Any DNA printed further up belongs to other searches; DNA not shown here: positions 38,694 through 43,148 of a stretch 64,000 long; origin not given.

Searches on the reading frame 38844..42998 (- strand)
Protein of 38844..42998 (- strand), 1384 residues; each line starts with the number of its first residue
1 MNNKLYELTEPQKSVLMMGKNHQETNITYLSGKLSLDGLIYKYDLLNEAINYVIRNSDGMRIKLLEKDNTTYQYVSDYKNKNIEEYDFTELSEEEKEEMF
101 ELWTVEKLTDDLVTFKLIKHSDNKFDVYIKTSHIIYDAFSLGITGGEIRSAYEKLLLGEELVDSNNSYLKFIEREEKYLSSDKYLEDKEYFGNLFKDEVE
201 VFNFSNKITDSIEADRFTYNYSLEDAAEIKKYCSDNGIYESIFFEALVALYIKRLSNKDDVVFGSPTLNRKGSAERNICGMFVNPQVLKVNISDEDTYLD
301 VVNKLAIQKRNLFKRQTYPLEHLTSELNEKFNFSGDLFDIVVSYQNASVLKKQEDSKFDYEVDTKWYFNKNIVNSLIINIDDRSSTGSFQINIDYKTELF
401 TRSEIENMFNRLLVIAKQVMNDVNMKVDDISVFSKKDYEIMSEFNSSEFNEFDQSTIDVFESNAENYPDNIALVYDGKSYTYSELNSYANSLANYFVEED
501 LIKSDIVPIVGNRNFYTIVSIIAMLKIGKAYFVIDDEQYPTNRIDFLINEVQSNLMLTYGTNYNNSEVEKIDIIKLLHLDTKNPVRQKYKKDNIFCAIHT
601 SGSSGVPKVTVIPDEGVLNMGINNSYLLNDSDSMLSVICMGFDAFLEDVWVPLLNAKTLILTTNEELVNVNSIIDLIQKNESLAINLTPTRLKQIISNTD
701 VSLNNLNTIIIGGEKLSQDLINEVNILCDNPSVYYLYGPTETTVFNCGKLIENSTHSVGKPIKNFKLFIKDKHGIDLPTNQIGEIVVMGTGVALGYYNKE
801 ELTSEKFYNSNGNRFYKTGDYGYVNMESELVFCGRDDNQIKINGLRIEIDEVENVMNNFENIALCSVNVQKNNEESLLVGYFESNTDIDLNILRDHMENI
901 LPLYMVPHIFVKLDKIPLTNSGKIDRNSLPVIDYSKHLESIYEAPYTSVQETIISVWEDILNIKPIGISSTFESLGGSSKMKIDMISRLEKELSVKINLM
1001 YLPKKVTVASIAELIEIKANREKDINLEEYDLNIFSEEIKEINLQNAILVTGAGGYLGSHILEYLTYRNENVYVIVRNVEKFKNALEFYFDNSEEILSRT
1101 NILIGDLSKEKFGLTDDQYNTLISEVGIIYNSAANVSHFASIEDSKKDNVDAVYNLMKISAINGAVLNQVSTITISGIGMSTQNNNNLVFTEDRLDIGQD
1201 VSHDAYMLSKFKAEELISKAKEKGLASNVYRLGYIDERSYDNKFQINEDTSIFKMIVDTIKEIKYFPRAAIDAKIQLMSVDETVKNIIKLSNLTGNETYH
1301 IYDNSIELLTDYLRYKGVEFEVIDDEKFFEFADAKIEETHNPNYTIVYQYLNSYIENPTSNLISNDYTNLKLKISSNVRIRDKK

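Call 3: search_protein_families(library=pfam, proteins=[window:38844-42998:-], max_evalue=0.1)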
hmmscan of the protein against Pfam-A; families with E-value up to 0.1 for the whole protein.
window:38844-42998:- (1384 aa): 9 families
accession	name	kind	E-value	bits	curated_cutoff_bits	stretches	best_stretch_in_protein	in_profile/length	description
PF00668.25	Condensation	-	3.2e-64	217.8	30.6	1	4-439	3-453/456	Condensation domain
PF00501.34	AMP-binding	-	1.2e-50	172.8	29.9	1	460-797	1-384/384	AMP-binding enzyme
PF07993.18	NAD_binding_4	-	3.6e-33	115.3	20.1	1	1050-1287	1-258/258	Male sterility protein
PF01370.27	Epimerase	-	2.3e-10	40.7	20.9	1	1048-1224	1-160/240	NAD dependent epimerase/dehydratase family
PF00550.31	PP-binding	-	4.6e-07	30.4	20.8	1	952-1015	2-67/67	Phosphopantetheine attachment site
PF16363.11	GDP_Man_Dehyd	-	6.1e-05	23.1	27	1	1049-1146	1-96/332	GDP-mannose 4,6 dehydratase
PF05368.20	NmrA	-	0.002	18.2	27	1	1046-1085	3-42/298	NmrA-like family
PF21120.3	MCM_WH_arc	-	0.023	15.1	26.1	0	1203-1225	31-53/63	Archaeal MCM, winged-helix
PF13193.12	AMP-binding_C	-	0.036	15.4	24.5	1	851-923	1-76/76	AMP-binding enzyme C-terminal domain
